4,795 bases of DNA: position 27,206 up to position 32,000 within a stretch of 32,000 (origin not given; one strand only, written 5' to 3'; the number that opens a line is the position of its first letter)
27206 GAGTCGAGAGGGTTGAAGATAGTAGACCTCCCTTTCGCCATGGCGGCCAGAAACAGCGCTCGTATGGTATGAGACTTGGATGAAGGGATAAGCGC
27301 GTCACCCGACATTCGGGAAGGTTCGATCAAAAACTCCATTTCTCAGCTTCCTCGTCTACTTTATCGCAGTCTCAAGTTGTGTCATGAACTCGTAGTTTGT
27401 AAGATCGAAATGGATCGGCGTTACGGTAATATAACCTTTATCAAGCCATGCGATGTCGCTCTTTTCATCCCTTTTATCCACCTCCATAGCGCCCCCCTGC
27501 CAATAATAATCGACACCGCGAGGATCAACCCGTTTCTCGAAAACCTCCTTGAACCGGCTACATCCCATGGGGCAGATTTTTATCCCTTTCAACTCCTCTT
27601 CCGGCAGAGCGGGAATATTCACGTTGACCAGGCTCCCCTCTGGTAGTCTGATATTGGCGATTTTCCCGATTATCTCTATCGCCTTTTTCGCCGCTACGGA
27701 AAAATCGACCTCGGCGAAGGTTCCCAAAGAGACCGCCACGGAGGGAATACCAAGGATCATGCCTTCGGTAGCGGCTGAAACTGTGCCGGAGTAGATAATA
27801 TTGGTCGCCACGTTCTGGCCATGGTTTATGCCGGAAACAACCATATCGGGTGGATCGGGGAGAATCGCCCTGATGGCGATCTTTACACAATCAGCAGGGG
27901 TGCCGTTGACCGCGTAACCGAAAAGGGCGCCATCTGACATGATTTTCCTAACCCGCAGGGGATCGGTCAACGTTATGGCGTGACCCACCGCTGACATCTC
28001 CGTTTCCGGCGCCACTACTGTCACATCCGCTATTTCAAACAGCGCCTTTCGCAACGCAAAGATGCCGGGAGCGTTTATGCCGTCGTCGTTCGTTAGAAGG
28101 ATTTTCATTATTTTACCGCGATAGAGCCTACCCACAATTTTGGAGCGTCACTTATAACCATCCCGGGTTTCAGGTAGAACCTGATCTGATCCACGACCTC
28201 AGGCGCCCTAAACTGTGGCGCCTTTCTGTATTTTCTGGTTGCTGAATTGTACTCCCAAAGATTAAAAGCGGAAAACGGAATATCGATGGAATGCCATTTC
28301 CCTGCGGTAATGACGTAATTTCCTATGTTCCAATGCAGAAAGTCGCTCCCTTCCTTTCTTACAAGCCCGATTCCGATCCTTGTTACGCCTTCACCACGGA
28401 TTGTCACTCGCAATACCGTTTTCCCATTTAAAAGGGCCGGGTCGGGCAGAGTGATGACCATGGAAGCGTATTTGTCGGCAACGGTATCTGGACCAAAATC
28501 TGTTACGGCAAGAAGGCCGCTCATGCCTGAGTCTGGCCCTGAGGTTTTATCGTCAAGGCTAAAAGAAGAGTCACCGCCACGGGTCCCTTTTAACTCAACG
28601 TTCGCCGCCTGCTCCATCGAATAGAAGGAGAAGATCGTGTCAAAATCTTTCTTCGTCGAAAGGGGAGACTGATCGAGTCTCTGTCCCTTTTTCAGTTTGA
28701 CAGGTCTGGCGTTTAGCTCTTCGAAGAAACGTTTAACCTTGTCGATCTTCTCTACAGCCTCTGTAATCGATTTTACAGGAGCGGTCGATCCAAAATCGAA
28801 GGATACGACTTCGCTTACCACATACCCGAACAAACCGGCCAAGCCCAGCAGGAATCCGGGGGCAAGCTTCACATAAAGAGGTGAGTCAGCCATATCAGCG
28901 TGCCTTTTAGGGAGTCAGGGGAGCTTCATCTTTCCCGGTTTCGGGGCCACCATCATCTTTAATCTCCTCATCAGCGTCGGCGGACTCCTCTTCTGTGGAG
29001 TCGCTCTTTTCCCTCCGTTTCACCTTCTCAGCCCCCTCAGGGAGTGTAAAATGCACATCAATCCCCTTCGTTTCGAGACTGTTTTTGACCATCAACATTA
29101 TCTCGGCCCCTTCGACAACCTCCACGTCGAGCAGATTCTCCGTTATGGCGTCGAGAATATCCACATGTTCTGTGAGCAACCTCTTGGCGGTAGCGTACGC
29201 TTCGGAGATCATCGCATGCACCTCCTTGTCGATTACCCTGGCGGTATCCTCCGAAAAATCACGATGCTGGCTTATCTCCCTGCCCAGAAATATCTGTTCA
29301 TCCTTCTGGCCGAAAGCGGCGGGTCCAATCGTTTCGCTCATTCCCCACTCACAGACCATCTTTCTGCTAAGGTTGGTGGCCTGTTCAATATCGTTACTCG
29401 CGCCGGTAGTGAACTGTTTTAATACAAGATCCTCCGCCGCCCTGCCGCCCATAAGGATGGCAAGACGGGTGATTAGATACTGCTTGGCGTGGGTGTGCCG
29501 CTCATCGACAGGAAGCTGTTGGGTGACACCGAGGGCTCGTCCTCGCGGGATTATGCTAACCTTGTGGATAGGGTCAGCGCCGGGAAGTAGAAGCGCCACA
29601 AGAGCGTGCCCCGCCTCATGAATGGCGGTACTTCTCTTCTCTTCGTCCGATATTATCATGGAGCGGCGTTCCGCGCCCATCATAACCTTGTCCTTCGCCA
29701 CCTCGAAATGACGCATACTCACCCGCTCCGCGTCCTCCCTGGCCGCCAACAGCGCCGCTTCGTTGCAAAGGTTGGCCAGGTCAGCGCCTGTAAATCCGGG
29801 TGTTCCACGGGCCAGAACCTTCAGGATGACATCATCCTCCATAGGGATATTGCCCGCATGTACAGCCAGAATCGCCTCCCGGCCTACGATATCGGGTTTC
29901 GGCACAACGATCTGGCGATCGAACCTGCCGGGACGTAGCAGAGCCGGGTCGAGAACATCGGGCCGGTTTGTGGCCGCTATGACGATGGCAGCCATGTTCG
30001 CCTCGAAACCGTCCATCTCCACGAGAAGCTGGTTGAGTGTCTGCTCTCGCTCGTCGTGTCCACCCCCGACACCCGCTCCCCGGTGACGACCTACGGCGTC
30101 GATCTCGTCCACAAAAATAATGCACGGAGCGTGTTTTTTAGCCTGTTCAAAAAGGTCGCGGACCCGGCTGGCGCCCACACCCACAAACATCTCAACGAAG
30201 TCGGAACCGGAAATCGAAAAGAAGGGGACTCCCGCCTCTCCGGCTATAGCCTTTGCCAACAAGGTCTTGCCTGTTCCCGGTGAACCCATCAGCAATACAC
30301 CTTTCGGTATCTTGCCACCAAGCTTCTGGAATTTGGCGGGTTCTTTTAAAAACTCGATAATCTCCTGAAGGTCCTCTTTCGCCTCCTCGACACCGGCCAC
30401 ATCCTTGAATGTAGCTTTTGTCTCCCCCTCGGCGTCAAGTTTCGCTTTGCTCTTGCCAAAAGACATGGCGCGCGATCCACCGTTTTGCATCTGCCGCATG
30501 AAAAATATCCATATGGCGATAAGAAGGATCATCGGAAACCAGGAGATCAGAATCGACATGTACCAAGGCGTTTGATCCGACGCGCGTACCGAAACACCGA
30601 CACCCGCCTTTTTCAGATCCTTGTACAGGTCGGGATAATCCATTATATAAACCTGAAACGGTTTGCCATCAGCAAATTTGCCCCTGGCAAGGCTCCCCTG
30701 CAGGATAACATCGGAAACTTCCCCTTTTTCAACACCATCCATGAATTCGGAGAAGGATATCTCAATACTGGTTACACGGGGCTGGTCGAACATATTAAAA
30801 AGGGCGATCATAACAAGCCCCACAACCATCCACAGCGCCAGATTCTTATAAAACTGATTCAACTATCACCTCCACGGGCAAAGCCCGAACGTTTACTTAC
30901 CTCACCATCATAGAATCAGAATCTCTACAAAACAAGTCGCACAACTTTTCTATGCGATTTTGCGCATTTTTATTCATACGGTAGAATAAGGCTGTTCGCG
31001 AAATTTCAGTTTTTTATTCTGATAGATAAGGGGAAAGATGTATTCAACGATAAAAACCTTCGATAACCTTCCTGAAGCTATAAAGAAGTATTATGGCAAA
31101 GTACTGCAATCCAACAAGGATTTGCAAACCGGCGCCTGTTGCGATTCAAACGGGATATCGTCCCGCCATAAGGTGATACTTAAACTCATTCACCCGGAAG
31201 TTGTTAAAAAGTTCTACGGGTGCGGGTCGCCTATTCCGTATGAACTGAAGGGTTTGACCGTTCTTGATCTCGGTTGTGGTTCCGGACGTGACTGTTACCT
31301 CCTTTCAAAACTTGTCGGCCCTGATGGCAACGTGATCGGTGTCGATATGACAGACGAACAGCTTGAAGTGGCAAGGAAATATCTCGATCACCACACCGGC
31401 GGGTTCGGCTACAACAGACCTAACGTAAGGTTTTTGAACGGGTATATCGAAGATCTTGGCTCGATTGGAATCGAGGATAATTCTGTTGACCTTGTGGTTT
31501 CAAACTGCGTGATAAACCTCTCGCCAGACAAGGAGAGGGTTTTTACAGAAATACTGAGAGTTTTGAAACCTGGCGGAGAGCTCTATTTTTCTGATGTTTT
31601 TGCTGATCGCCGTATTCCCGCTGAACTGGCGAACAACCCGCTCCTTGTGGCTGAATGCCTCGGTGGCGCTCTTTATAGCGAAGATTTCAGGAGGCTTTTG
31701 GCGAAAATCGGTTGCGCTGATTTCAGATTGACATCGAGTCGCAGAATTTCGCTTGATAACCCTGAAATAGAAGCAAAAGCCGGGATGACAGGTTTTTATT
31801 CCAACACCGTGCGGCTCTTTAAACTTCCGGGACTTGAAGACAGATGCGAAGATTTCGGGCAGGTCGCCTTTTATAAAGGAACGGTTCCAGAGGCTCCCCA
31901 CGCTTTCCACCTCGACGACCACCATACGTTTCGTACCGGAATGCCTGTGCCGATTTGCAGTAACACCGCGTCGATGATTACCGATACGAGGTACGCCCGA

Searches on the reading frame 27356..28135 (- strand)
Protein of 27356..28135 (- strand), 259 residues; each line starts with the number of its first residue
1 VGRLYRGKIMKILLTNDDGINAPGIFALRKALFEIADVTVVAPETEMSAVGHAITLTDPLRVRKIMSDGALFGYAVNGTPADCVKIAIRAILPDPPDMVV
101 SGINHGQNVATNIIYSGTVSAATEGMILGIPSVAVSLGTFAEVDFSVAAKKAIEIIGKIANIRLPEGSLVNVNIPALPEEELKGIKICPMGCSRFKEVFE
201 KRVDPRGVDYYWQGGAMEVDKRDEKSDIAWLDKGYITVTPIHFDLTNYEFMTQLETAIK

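Call 24: search_protein_families(library=pfam, proteins=[window:27356-28135:-], max_evalue=0.00001)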
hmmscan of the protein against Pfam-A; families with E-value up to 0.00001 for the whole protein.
window:27356-28135:- (259 aa): 1 family
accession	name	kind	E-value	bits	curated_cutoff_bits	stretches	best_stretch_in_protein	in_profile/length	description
PF01975.23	SurE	-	1.9e-65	220.6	22.1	1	12-196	1-188/189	Survival protein SurE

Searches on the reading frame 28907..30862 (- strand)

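Call 66: search_protein_families(library=ncbifam, proteins=[window:28907-30862:-], max_evalue=0.001)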
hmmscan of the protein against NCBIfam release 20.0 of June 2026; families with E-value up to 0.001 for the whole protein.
window:28907-30862:- (651 aa): 22 families
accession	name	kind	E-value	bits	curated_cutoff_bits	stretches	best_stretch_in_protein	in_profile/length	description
TIGR01241.2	FtsH_fam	equivalog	6e-256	850.9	600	1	14-588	5-598/598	ATP-dependent zinc metalloprotease FtsH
NF008004.0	PRK10733.1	equivalog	3e-232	772.2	1008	1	6-623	3-616/644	ATP-dependent zinc metalloprotease FtsH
NF003069.1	PRK03992.1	subfamily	1.4e-88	297.6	500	1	143-398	121-377/379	proteasome-activating nucleotidase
TIGR01242.2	TIGR01242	subfamily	1.6e-83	280.7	500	1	145-398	106-360/362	proteasome-activating nucleotidase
TIGR01243.1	CDC48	subfamily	8.8e-76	255.7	802.65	1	151-393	451-692/733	CDC48 family AAA ATPase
NF047748.1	PrtsmActNtasePan1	equivalog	6e-72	242.9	750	1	143-400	138-396/405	proteasome-activating nucleotidase Pan1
NF047747.1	PrtsmActNtasePan2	equivalog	2.4e-71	241.1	700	1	146-394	144-393/397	proteasome-activating nucleotidase Pan2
TIGR03689.1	pup_AAA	equivalog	3e-40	138.4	504.75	1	149-346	178-389/512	proteasome ATPase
NF041006.2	cell_div_CdvC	equivalog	6.2e-39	134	650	1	146-388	96-337/370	cell division protein CdvC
NF042959.1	IteA_antiphage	equivalog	8.1e-33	114.1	510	1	158-383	97-314/367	anti-phage ATPase IteA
NF003229.0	PRK04195.1-5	equivalog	3.8e-10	39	280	1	151-260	15-118/413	replication factor C large subunit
NF003230.0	PRK04195.1-6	equivalog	2.5e-07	29.7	441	1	151-221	12-74/494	replication factor C large subunit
TIGR03922.1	T7SS_EccA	equivalog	2.6e-06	26.3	466.65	1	138-293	263-420/557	type VII secretion AAA-ATPase EccA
TIGR00390.1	hslU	equivalog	6.7e-06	25.3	362.45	1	185-242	46-105/441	ATP-dependent protease ATPase subunit HslU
TIGR02881.1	spore_V_K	equivalog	1.1e-05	24.6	422.95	1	151-293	4-147/261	stage V sporulation protein K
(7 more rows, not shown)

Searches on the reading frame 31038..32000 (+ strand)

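Call 66: search_protein_families(library=ncbifam, proteins=[window:31038-32000:+], max_evalue=0.001)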
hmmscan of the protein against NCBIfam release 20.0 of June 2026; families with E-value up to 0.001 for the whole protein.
window:31038-32000:+ (321 aa): 37 families (the best 25 are shown)
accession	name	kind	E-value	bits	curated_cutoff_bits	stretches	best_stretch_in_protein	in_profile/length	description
NF008823.0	PRK11873.1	subfamily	3.3e-57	194.1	263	1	9-242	5-239/272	arsenite methyltransferase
NF040538.1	methyl_ArsM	equivalog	1.6e-46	159.1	500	2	145-282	167-299/356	arsinothricin biosynthesis methyltransferase ArsM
NF047649.1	MTase_UXPK_star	exception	5.2e-34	117.6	460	1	10-230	12-227/283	methyltransferase/UXPK-star double selenoprotein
NF041537.1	ArsM_AhpD_UU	exception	9.4e-33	113.4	510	1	45-232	48-228/345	arsenite methyltransferase/AhpD domain selenoprotein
NF041536.1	ArsM_DUF2284_UU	exception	1.8e-31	109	575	1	44-233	47-229/459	arsenite methyltransferase/DUF2284 domain selenoprotein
NF038099.1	AsSugarArsM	exception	7.5e-30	104.2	400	1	27-316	15-300/321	arsenosugar biosynthesis arsenite methyltransferase ArsM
NF045667.1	MTase_DVU1556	equivalog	3.2e-20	72.5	155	1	72-225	23-159/213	DVU_1556 family methyltransferase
NF040539.1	AST_met_ArsM_2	exception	4.6e-17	62.7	240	1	75-230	60-209/262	putative arsinothricin biosynthesis methyltransferase ArsM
TIGR02072.1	BioC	equivalog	9.6e-14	51.8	184.95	1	73-189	36-137/244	malonyl-ACP O-methyltransferase BioC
NF001244.0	PRK00216.1-5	equivalog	4.4e-13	49.1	216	1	72-187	49-156/236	bifunctional demethylmenaquinone methyltransferase/2-methoxy-6-polyprenyl-1,4-benzoquinol methylase UbiE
NF043040.1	corrin_prot_MT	hypoth_equivalog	2.5e-11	43.4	180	1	71-240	41-207/216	corrinoid protein-associated methyltransferase CpaM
NF001243.0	PRK00216.1-4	equivalog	5e-11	42.4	235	1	71-182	47-149/237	demethylmenaquinone methyltransferase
TIGR02752.1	MenG_heptapren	equivalog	6.1e-11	42.3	419.85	1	71-182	45-147/231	demethylmenaquinone methyltransferase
TIGR01934.1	MenG_MenH_UbiE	subfamily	1.8e-10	40.5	158.35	1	71-188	39-145/223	ubiquinone/menaquinone biosynthesis methyltransferase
TIGR01983.1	UbiG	equivalog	2.9e-10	39.8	102.95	1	63-187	45-154/228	bifunctional 2-polyprenyl-6-hydroxyphenol methylase/3-demethylubiquinol 3-O-methyltransferase UbiG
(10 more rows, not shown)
